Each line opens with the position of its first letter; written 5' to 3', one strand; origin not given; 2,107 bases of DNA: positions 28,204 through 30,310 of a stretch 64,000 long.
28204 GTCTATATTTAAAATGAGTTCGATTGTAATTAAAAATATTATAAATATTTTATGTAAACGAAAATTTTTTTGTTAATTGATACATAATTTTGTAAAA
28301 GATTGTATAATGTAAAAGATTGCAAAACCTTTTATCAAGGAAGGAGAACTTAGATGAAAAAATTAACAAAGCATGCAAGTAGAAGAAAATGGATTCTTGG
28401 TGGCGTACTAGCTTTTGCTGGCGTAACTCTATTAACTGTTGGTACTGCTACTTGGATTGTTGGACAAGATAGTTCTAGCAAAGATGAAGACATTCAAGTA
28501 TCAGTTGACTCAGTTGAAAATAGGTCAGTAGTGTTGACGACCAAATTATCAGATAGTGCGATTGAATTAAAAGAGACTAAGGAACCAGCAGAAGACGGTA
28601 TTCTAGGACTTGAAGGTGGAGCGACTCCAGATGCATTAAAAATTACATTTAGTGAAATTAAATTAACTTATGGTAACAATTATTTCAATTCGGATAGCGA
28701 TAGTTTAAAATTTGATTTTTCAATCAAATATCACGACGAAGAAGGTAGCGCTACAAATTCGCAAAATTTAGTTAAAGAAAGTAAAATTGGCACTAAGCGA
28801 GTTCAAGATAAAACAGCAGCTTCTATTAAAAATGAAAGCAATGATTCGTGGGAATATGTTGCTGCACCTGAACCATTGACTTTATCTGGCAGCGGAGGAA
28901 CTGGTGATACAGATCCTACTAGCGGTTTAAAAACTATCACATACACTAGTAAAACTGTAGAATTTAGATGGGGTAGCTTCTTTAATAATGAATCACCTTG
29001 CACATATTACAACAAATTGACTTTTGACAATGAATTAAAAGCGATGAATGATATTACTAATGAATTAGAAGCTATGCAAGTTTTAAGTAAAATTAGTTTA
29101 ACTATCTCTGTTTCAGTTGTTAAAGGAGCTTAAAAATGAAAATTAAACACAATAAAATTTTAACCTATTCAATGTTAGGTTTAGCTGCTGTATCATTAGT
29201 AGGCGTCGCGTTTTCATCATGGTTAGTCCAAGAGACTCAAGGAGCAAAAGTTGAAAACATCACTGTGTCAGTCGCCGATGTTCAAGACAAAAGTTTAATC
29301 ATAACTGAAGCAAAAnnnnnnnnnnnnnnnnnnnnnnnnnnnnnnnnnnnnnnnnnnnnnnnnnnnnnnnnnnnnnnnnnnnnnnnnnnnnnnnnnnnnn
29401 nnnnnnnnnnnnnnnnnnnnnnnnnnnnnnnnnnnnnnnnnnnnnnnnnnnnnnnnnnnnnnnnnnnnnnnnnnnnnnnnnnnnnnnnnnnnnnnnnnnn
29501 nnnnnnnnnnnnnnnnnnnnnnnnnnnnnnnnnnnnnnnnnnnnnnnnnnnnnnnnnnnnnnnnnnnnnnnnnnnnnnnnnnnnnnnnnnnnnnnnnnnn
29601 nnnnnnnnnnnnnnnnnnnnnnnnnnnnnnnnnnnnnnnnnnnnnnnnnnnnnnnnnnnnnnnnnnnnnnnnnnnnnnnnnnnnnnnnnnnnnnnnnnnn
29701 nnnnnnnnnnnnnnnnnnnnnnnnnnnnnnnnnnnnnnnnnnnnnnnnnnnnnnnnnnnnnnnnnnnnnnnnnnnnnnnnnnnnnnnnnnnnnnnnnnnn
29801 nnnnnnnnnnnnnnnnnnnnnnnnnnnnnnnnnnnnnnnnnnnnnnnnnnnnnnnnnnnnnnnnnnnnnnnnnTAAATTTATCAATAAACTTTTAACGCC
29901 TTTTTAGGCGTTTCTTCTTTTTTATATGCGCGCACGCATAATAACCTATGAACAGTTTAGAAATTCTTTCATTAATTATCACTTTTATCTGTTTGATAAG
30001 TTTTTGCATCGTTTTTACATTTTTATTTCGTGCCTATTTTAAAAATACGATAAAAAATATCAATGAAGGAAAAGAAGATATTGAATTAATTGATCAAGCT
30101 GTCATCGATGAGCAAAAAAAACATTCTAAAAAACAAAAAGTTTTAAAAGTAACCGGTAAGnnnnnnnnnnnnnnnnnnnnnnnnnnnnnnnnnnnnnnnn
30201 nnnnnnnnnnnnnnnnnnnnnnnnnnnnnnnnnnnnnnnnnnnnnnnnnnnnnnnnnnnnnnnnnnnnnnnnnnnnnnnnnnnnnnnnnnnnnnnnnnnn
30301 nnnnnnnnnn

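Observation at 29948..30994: SipW/Sec11-type signal peptidases with non-canonical architecture (extra N-terminal TM segments and long cytoplasmic C-terminal tails)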

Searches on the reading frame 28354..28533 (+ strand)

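Call 76: search_protein_families(library=ncbifam, proteins=[window:28354-28533:+], max_evalue=10)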
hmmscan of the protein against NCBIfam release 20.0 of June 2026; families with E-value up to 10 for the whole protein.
seq(60 aa): 2 families
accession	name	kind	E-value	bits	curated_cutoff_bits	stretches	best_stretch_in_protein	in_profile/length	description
NF051431.1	Rv0361_Cterm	subfamily_domain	0.023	14.9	37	1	10-54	2-46/140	Rv0361 family membrane protein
NF058603.1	SCO2097_fam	equivalog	0.11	12.8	110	1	5-33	34-62/129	SCO2097 family morphological protein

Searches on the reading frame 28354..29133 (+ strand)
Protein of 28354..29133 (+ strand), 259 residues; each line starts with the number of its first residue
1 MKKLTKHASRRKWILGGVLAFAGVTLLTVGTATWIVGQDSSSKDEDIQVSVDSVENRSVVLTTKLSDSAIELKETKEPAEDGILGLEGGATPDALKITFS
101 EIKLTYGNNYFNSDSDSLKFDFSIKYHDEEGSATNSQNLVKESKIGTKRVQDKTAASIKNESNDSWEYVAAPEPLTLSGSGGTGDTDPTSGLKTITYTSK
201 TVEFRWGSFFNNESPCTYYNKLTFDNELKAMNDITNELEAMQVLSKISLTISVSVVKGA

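Call 3: search_protein_families(library=pfam, proteins=[window:28354-29133:+], max_evalue=0.01)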
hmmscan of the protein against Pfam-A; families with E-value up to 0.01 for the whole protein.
window:28354-29133:+ (259 aa): 0 families

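Call 4: search_protein_families(library=ncbifam, proteins=[window:28354-29133:+], max_evalue=0.01)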
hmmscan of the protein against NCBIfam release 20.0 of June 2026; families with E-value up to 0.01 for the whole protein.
window:28354-29133:+ (259 aa): 0 families

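Call 44: search_protein_families(library=pfam, alignment_id=A5, max_evalue=0.1)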
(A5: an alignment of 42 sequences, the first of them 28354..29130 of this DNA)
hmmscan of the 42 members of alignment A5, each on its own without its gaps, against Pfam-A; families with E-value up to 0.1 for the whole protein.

A. member 1, window:28354-29130:+ (259 aa): 1 family
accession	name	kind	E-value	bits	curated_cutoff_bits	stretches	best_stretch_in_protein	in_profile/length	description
PF15103.11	G0-G1_switch_2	-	0.071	14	27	0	12-58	26-72/105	G0/G1 switch protein 2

B. families by the number of members that match (of 42 scanned): 17 families
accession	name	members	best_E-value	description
PF23391.1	DUF7100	1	0.0028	Domain of unknown function (DUF7100)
PF10031.14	DUF2273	1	0.0034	Small integral membrane protein (DUF2273)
PF25432.1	FF_PRPF40A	1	0.0036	PRPF40A-like, FF domain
PF18475.7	PIN7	1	0.0044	PIN domain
PF06903.17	VirK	1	0.026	VirK protein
PF01856.23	HP_OMP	1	0.028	Helicobacter outer membrane protein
PF01497.23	Peripla_BP_2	1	0.029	Periplasmic binding protein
PF24656.1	CEPT76_peptidase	1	0.032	CEP76 peptidase-like domain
PF23584.1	DUF7136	1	0.04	Domain of unknown function (DUF7136)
PF07943.18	PBP5_C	1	0.044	Penicillin-binding protein 5, C-terminal domain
PF10895.14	DUF2715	1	0.051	Domain of unknown function (DUF2715)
PF17300.7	FIN1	1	0.056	Filaments in between nuclei protein-1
PF05276.19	SH3BP5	1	0.06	SH3 domain-binding protein 5 (SH3BP5)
PF11381.13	DUF3185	1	0.064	Protein of unknown function (DUF3185)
PF14155.11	DUF4307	1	0.069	Domain of unknown function (DUF4307)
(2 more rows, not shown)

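Call 45: search_solved_structures(query=A5, max_evalue=10)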
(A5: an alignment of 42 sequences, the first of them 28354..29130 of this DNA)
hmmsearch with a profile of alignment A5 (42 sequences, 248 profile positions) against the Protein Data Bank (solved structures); distinct sequences matched with E-value up to 10: 0.

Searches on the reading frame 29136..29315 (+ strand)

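Call 76: search_protein_families(library=ncbifam, proteins=[window:29136-29315:+], max_evalue=10)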
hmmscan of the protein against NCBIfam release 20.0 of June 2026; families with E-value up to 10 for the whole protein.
seq(60 aa): 2 families
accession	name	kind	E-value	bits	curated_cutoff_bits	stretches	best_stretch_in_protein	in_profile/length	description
NF007896.0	PRK10600.1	equivalog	0.066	11.8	578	1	12-37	18-43/598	nitrate/nitrite two-component system sensor histidine kinase NarX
TIGR03054.2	photo_alph_chp1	equivalog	0.086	13.1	55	1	7-59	3-60/138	photosynthetic complex assembly protein PuhC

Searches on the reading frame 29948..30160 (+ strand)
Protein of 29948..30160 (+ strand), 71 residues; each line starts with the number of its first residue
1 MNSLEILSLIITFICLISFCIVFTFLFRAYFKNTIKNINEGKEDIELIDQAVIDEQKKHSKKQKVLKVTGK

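Call 39: search_protein_families(library=pfam, proteins=[window:29948-30160:+], max_evalue=10)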
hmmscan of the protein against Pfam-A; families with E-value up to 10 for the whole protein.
window:29948-30160:+ (71 aa): 5 families
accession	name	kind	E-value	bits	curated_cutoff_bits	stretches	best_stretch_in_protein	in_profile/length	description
PF13334.11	DUF4094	-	0.0053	17.6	24.5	1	11-68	5-62/90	Domain of unknown function (DUF4094)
PF19762.4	DUF6249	-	0.013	15.8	33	1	10-64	3-49/104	Domain of unknown function (DUF6249)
PF00558.24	Vpu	-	0.013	15.7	24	1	1-42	1-37/81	Vpu protein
PF11337.13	DUF3139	-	0.038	15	27.3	1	10-65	5-53/83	Protein of unknown function (DUF3139)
PF05568.16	ASFV_J13L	-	0.098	12.9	23.6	1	5-50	30-73/189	African swine fever virus J13L protein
